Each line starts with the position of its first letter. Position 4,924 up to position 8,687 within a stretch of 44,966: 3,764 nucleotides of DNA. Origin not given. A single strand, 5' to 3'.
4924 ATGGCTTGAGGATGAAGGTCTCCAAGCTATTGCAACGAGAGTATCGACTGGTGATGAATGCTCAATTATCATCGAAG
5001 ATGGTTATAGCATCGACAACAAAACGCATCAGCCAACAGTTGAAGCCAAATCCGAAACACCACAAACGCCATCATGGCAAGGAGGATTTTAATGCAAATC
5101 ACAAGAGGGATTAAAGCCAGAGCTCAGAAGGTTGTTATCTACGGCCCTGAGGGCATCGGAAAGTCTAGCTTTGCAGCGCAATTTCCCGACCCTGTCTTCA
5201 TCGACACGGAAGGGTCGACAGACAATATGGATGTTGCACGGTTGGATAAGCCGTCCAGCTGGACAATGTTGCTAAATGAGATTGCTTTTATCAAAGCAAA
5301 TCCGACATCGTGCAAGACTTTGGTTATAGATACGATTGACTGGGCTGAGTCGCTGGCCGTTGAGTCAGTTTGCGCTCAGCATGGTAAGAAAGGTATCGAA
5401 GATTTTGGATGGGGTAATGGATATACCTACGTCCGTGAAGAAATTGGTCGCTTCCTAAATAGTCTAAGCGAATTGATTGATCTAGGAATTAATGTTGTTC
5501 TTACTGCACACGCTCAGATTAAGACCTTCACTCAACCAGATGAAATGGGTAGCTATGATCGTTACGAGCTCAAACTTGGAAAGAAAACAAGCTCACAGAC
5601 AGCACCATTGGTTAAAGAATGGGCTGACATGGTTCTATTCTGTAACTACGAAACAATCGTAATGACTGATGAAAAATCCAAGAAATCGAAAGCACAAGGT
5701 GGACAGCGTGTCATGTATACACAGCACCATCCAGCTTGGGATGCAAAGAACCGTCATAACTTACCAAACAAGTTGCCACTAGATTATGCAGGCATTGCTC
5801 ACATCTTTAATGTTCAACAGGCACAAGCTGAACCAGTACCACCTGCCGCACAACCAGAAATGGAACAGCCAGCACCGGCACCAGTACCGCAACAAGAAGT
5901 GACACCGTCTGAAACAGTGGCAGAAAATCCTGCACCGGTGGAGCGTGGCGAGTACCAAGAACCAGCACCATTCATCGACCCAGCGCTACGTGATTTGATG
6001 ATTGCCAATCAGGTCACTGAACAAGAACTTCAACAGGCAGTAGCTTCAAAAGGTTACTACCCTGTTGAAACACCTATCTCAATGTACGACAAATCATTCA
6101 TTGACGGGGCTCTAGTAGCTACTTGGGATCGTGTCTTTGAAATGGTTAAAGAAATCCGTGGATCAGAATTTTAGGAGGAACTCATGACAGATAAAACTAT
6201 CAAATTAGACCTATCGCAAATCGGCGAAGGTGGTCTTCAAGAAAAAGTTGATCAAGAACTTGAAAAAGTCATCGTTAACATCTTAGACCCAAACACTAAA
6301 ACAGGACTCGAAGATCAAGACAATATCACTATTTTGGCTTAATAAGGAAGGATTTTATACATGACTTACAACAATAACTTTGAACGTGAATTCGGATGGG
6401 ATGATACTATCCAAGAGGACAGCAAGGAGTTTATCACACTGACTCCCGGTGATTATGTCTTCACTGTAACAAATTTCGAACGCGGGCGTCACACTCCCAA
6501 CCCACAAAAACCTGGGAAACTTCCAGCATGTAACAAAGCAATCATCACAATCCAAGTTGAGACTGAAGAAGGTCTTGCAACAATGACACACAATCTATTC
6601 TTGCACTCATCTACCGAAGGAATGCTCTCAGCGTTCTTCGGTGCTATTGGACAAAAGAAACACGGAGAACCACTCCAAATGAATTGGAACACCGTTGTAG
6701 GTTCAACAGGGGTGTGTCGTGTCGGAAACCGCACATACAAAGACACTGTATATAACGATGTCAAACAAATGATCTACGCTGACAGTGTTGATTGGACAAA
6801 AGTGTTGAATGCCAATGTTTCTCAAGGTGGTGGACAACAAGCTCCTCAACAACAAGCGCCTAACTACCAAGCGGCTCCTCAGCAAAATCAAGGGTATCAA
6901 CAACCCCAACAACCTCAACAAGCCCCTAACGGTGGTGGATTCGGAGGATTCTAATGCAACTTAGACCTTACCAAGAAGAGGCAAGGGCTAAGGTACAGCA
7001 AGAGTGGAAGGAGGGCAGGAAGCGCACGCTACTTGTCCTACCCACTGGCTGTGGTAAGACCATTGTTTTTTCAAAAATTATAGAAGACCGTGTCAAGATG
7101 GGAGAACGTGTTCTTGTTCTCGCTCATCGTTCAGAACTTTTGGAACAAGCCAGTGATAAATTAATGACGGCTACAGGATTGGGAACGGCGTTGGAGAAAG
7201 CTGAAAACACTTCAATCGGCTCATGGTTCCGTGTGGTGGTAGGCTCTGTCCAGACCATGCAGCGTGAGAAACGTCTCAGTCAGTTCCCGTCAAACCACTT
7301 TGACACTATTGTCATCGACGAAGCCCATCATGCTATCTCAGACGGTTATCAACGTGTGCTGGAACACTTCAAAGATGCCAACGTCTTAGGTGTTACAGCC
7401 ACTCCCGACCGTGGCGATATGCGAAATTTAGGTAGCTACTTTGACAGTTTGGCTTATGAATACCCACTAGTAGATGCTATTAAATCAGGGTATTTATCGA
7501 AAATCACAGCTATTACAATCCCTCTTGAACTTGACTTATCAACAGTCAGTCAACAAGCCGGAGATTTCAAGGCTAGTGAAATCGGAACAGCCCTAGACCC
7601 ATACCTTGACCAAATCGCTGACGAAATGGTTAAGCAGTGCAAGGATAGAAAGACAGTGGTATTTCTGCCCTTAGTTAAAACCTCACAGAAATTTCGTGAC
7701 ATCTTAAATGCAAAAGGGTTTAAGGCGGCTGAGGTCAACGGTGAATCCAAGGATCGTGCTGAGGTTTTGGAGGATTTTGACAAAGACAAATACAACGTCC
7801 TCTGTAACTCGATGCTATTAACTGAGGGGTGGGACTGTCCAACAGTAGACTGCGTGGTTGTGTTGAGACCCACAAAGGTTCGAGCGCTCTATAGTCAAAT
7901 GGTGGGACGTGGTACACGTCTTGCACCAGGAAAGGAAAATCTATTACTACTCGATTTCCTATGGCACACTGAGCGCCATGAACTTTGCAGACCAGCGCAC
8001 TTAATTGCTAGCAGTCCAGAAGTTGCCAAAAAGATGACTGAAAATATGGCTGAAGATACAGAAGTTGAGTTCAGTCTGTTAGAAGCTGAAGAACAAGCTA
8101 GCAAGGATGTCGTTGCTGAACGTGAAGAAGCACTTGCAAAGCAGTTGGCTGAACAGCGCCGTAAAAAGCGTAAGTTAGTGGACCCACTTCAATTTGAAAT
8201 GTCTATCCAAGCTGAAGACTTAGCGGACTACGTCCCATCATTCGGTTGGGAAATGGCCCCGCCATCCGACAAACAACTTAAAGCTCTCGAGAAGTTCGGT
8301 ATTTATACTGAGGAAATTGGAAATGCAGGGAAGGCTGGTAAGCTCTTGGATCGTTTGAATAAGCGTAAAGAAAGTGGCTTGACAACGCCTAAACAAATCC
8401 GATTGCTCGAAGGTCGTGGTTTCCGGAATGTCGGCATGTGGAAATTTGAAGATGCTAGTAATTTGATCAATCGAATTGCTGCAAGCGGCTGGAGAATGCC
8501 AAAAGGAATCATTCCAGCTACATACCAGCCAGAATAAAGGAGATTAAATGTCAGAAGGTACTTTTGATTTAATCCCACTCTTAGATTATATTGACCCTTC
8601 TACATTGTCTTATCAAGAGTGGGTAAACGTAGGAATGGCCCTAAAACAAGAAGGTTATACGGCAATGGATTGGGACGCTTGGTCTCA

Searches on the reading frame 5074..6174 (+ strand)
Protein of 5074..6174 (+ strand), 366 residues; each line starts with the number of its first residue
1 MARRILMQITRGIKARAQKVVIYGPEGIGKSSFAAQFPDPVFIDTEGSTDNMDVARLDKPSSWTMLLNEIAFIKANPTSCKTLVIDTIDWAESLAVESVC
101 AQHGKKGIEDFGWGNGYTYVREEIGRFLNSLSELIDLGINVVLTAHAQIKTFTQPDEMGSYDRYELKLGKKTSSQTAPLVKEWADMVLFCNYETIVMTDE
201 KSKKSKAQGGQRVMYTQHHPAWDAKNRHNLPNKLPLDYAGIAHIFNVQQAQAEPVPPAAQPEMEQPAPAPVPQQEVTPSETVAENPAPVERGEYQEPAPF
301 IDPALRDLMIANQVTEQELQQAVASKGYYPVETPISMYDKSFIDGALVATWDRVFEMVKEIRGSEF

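Call 76: search_protein_families(library=pfam, proteins=[window:5074-6174:+], max_evalue=0.001)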
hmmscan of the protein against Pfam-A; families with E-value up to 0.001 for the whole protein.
window:5074-6174:+ (366 aa): 1 family
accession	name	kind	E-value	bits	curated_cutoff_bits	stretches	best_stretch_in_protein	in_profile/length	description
PF13479.12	AAA_24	-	3.9e-67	226.3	27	1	17-228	2-195/195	AAA domain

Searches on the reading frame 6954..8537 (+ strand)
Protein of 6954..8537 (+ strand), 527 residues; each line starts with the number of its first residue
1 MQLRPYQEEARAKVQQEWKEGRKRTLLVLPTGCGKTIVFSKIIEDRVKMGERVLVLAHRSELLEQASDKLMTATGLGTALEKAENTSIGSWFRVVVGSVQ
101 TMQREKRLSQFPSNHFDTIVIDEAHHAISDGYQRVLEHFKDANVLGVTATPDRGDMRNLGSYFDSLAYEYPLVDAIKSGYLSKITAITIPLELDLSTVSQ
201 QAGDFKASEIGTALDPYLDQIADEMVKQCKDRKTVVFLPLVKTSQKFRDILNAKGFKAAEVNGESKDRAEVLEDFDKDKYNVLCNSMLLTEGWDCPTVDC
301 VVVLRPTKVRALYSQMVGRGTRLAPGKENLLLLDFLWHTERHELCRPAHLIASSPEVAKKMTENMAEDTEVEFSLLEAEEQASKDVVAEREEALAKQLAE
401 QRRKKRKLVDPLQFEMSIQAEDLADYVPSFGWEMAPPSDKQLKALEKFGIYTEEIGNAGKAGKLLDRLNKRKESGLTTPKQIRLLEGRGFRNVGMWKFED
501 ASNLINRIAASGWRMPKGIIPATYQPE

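Call 76: search_protein_families(library=pfam, proteins=[window:6954-8537:+], max_evalue=0.001)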
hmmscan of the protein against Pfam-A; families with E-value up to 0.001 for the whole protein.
window:6954-8537:+ (527 aa): 5 families
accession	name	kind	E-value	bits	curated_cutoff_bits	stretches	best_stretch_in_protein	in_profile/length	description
PF04851.21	ResIII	-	1.9e-35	122.6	22.5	1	1-153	2-164/164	Type III restriction enzyme, res subunit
PF00271.37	Helicase_C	-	5.2e-17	62.5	23.5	1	224-323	8-109/110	Helicase conserved C-terminal domain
PF00270.35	DEAD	-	1.8e-13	51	26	1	5-152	2-161/167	DEAD/DEAH box helicase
PF18766.7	SWI2_SNF2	-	2.6e-09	37.5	26.7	1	9-185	4-189/221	SWI2/SNF2 ATPase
PF13604.12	AAA_30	-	0.00035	20.8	27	1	9-144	5-119/191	AAA domain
